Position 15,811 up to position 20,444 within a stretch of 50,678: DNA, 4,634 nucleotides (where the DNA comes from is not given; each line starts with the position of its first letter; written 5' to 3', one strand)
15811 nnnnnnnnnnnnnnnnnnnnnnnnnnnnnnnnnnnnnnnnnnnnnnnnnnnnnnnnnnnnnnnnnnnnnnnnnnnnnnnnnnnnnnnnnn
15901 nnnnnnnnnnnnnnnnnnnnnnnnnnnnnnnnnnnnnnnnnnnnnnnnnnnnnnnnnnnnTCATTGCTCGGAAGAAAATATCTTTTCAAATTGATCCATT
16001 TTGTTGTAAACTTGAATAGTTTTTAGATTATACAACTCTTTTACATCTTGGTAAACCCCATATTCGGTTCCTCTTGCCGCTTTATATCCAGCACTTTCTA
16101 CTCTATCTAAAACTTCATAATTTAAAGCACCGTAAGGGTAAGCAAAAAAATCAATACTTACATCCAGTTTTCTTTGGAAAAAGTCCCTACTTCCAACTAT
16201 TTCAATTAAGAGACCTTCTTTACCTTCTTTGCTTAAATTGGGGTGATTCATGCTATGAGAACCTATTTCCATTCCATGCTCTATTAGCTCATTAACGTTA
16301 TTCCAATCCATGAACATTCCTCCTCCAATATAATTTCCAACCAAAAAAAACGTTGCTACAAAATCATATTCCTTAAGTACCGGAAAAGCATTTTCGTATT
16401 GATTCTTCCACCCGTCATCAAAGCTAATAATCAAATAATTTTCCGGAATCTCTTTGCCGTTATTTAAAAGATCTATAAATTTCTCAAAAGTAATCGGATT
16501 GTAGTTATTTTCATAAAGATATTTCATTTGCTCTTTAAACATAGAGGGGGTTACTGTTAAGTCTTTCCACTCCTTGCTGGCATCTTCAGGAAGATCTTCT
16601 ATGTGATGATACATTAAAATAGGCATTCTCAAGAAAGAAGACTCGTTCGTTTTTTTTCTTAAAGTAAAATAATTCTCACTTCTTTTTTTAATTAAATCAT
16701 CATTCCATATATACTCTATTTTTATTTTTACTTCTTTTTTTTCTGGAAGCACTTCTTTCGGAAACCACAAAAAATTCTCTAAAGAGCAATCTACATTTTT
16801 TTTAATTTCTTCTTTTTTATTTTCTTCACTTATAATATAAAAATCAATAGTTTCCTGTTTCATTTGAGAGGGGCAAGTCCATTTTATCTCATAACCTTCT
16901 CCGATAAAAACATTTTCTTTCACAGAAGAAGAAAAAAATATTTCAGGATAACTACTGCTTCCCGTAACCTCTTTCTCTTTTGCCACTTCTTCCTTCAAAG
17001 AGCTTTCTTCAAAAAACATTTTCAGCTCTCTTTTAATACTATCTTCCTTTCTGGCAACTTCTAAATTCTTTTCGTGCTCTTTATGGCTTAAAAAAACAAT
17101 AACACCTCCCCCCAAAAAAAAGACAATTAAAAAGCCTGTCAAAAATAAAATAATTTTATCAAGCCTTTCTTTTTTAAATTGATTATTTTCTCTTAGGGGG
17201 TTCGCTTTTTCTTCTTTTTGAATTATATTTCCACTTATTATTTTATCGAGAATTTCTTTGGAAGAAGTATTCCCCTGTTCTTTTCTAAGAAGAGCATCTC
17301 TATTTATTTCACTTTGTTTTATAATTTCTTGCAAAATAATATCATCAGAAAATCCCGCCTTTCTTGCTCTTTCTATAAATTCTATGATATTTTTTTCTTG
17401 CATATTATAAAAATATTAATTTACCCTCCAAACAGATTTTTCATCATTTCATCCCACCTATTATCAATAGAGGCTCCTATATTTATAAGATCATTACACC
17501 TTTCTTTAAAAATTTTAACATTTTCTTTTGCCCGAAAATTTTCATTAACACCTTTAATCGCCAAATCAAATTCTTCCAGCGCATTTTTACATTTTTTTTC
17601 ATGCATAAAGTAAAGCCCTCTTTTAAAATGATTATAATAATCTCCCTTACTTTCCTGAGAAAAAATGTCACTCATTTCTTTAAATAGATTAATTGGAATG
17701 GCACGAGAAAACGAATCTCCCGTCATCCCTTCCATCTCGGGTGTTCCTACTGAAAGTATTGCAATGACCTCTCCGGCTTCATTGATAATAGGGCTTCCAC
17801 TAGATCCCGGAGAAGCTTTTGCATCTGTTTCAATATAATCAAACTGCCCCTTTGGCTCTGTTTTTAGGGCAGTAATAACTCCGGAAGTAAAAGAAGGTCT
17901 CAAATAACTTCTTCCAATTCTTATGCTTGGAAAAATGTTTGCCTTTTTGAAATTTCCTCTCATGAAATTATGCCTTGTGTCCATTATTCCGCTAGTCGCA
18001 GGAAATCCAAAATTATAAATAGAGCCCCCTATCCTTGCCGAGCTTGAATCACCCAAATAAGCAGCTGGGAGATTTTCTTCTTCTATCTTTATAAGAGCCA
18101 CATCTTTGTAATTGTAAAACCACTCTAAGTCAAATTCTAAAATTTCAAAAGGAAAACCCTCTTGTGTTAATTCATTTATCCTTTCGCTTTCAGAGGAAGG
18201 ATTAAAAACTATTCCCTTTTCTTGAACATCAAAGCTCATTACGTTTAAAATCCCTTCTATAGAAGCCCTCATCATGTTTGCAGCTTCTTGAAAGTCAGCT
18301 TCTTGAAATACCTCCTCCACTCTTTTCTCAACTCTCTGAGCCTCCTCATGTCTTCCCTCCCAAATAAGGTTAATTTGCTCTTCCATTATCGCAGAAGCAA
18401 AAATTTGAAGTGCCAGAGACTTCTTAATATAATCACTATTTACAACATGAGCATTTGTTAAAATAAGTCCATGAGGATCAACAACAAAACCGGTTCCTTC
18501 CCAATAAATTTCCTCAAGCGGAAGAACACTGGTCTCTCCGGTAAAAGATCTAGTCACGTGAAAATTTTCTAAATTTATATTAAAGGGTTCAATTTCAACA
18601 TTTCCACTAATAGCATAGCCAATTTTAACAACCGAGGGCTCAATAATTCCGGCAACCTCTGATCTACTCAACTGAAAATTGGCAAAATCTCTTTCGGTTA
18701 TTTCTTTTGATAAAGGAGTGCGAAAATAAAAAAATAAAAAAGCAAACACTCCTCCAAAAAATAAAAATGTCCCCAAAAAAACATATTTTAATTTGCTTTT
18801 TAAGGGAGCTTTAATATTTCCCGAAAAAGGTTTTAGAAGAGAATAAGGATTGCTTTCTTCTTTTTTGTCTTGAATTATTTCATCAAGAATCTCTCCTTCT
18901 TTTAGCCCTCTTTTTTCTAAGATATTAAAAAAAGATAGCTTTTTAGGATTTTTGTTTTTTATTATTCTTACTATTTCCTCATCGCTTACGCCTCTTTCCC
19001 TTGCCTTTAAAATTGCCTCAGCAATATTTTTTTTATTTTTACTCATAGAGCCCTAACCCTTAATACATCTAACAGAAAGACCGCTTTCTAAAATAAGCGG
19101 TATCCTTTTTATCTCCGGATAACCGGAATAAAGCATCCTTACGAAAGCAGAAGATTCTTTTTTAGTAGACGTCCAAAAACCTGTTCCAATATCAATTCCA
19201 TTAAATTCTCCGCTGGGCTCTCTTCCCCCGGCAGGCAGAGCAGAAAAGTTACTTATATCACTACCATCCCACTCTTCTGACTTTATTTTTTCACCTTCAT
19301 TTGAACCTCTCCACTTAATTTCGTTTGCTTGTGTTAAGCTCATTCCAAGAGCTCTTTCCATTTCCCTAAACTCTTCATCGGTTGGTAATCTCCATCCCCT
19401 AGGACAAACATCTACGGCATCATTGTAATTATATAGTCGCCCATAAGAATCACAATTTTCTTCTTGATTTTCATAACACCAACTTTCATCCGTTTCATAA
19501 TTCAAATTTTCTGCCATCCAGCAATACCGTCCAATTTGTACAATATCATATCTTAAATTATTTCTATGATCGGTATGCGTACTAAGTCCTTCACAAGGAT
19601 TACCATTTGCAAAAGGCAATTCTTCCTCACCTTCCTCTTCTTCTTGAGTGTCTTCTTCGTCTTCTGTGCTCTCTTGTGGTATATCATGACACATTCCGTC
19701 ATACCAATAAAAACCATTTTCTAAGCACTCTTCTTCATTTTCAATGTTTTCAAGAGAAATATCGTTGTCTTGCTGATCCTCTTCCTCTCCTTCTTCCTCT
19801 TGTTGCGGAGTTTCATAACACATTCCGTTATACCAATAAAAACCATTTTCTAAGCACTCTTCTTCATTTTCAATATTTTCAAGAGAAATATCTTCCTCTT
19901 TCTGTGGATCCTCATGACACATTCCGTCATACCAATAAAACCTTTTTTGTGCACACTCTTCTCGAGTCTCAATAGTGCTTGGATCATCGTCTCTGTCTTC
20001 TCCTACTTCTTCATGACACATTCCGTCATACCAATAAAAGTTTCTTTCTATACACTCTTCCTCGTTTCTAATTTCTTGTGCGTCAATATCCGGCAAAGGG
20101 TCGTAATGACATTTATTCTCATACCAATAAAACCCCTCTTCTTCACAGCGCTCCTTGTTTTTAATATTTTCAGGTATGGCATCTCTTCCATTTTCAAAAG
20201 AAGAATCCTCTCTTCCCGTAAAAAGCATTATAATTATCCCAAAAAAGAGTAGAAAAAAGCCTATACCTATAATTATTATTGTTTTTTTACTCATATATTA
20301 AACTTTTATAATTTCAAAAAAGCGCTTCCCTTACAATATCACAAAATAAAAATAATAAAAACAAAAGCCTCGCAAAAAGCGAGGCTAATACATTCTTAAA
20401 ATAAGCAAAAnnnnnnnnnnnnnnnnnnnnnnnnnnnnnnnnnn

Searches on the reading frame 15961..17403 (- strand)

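Call 10: search_protein_families(library=pfam, proteins=[window:15961-17403:-], max_evalue=0.001)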
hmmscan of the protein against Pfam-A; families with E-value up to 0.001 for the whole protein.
window:15961-17403:- (480 aa): 1 family
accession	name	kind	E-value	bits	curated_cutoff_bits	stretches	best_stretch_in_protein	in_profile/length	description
PF01522.26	Polysacc_deac_1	-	1.5e-27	96.5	23.1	1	320-442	5-123/124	Polysaccharide deacetylase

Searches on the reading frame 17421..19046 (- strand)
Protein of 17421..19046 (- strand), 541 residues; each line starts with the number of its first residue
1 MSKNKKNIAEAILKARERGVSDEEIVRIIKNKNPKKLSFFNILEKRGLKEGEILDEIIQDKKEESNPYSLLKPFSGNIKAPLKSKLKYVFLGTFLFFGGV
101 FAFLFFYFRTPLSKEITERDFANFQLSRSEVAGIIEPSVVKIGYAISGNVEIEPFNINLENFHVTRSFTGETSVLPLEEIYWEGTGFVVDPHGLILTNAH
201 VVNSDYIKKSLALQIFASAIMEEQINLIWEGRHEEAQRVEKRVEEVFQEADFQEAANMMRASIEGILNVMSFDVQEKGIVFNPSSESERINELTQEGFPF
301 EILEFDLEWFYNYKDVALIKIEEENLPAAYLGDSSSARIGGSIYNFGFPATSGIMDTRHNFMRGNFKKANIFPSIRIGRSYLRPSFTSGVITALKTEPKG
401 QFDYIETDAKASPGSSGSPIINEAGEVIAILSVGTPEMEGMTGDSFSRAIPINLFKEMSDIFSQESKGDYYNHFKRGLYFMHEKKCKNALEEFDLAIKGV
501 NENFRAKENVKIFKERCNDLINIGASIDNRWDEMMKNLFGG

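Call 10: search_protein_families(library=pfam, proteins=[window:17421-19046:-], max_evalue=0.001)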
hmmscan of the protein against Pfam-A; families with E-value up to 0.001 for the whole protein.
window:17421-19046:- (541 aa): 3 families
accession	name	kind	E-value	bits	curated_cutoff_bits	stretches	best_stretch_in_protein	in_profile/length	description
PF13365.12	Trypsin_2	-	1.4e-23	84.7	27.6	1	184-430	1-144/144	Trypsin-like peptidase domain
PF00089.32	Trypsin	-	3.4e-06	27.5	20.6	0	404-440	164-204/220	Trypsin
PF10459.15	Peptidase_S46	-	0.00033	19.9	22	0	407-444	626-661/698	Peptidase S46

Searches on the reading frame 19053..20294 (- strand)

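Call 10: search_protein_families(library=pfam, proteins=[window:19053-20294:-], max_evalue=0.001)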
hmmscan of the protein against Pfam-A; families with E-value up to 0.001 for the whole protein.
window:19053-20294:- (413 aa): 1 family
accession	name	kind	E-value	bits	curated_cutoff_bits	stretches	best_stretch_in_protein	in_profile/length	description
PF09603.15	Fib_succ_major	-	7.8e-33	114.7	33.9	1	252-412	1-187/187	Fibrobacter succinogenes major domain (Fib_succ_major)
